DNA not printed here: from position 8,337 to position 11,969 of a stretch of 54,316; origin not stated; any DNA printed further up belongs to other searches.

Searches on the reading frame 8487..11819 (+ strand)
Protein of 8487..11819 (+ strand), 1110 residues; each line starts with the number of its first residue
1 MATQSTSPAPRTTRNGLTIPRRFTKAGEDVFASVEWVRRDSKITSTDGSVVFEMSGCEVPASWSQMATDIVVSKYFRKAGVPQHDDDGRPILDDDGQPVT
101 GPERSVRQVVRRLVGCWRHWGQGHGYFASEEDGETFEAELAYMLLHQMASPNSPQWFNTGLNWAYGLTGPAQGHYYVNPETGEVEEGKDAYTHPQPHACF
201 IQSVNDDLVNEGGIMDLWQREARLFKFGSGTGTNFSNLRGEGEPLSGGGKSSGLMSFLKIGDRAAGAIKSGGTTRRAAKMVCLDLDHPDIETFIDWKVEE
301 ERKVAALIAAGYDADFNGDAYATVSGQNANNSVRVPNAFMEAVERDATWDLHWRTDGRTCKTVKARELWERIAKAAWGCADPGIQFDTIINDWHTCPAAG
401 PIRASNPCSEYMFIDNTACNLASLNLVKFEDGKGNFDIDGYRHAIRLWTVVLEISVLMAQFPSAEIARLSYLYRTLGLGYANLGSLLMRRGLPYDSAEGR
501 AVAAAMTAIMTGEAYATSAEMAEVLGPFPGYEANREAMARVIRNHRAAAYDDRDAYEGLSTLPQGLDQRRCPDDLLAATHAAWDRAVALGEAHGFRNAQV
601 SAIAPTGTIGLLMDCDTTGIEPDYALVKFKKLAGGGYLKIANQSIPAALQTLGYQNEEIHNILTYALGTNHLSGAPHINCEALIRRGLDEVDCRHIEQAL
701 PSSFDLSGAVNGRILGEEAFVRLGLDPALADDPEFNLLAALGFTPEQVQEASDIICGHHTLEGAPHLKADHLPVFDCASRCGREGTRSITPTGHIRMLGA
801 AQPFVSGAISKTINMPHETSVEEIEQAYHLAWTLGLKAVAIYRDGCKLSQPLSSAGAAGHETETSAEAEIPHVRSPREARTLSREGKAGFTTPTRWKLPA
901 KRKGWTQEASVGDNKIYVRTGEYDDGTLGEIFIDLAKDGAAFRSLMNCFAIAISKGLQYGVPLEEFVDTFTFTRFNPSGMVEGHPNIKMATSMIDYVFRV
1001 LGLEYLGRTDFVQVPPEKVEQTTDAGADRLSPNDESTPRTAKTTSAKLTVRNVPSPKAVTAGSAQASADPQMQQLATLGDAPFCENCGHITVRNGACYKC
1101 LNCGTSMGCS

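Call 79: search_protein_families(library=ncbifam, max_evalue=0.00001, proteins=[window:8487-11819:+])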
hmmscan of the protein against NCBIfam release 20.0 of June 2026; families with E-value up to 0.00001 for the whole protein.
window:8487-11819:+ (1110 aa): 20 families
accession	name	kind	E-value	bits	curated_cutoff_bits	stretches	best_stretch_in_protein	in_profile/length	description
NF005736.0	PRK07562.1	equivalog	0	1627.6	1737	2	312-1069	380-1142/1222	vitamin B12-dependent ribonucleotide reductase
NF005122.0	PRK06556.1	equivalog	0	1270.7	859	2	4-682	11-628/960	vitamin B12-dependent ribonucleotide reductase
TIGR02504.1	NrdJ_Z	equivalog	1.4e-174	582.1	399.95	2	109-679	5-530/606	adenosylcobalamin-dependent ribonucleoside-diphosphate reductase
NF006417.0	PRK08665.1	equivalog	1.4e-102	344.3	961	2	195-663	93-484/759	vitamin B12-dependent ribonucleotide reductase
NF005010.0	PRK06406.1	subfamily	2.4e-72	244.3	1125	2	195-534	248-561/771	vitamin B12-dependent ribonucleotide reductase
TIGR02506.1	NrdE_NrdA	equivalog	8.3e-62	209.5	341.05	1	193-670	75-538/616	ribonucleoside-diphosphate reductase subunit alpha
NF006207.0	PRK08332.1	equivalog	5.3e-51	173.1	2400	3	227-408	697-860/1684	vitamin B12-dependent ribonucleotide reductase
NF005401.0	PRK06948.1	subfamily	3.4e-47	161.4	906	2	222-541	114-431/604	ribonucleotide reductase-like protein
NF006577.0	PRK09102.1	equivalog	8.4e-44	149.8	620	1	196-540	91-421/604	ribonucleoside-diphosphate reductase subunit alpha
NF005991.0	PRK08115.1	equivalog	3.5e-38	131.2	854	3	358-544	428-616/858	vitamin B12-dependent ribonucleotide reductase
NF005544.0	PRK07207.1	equivalog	1e-28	99.7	965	1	192-662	367-828/965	ribonucleoside-diphosphate reductase subunit alpha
NF009029.0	PRK12365.1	equivalog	9.8e-26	90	1350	1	192-667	450-916/1046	ribonucleoside-diphosphate reductase subunit alpha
NF006279.0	PRK08447.1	equivalog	1.2e-24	86.8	1082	1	193-433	210-448/789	ribonucleoside-diphosphate reductase subunit alpha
NF005101.0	PRK06539.1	equivalog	2.5e-23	82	988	1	359-663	392-680/822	ribonucleoside-diphosphate reductase subunit alpha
TIGR04170.1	RNR_1b_NrdE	exception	3.7e-22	78.4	750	1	198-622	163-588/698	class 1b ribonucleoside-diphosphate reductase subunit alpha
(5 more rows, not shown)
